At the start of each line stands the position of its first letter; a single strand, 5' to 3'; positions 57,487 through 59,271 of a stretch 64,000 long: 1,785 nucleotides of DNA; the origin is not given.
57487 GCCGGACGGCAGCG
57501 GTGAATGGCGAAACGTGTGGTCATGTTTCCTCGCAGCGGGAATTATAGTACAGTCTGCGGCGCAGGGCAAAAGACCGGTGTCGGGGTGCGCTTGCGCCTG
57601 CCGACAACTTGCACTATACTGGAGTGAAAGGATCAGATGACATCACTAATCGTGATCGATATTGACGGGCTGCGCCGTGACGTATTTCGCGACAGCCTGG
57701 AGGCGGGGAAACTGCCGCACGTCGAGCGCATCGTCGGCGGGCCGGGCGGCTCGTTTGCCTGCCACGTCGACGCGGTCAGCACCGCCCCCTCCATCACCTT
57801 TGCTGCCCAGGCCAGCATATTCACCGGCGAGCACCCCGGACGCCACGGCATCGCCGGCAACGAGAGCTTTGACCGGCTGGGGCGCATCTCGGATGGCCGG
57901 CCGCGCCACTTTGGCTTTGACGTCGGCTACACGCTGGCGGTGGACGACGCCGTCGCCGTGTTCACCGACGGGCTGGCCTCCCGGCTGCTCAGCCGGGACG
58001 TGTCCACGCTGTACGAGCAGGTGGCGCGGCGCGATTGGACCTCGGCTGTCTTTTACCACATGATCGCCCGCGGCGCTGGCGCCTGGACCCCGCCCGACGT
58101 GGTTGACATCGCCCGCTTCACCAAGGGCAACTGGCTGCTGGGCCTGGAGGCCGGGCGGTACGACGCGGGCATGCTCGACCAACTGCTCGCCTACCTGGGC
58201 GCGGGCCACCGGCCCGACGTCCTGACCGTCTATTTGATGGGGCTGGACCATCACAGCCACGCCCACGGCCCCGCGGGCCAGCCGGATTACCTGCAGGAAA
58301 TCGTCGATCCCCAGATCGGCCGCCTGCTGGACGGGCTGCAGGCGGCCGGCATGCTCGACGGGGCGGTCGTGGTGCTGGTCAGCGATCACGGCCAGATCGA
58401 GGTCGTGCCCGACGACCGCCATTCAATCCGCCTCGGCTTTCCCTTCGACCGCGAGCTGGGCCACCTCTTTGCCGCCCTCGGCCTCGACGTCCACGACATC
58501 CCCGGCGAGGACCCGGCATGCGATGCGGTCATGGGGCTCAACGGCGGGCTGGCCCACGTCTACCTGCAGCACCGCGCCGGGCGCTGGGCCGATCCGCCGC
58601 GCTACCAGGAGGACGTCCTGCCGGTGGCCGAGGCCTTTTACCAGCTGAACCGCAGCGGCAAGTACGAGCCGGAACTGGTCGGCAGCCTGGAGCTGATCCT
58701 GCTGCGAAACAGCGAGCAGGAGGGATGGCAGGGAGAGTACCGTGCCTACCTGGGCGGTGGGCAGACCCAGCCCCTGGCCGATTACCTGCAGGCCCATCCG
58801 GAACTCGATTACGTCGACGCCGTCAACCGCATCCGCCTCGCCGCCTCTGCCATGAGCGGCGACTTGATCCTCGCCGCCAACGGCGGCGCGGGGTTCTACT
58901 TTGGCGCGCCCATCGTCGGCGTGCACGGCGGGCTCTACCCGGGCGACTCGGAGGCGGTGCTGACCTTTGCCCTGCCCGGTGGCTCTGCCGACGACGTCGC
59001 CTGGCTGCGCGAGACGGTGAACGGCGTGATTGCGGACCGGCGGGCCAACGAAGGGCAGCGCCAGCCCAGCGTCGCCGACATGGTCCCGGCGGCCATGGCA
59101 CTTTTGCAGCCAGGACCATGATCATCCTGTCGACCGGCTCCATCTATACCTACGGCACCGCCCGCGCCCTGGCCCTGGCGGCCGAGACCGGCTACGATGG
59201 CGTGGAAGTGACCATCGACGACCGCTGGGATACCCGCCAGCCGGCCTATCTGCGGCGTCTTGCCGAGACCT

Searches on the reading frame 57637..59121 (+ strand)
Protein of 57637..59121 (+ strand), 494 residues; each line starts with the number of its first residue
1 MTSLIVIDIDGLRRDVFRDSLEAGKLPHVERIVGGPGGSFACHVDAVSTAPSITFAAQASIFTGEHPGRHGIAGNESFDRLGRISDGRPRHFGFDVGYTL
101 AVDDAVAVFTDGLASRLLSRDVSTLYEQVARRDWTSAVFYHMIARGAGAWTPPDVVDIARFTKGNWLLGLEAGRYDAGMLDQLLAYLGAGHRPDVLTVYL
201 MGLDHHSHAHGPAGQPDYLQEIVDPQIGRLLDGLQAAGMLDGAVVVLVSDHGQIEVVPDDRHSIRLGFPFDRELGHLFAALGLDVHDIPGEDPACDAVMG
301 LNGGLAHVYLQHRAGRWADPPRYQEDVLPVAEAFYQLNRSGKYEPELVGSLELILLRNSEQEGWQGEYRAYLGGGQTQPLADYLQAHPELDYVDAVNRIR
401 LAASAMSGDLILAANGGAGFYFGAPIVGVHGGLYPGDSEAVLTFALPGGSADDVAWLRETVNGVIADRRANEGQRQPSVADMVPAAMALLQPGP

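Call 55: search_protein_families(library=pfam, proteins=[window:57637-59121:+], max_evalue=0.0001)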
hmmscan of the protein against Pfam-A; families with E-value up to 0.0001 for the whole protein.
window:57637-59121:+ (494 aa): 1 family
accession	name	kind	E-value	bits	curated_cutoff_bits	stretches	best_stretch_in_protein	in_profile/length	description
PF01663.27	Phosphodiest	-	7.5e-30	105.1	23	1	4-332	1-277/342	Type I phosphodiesterase / nucleotide pyrophosphatase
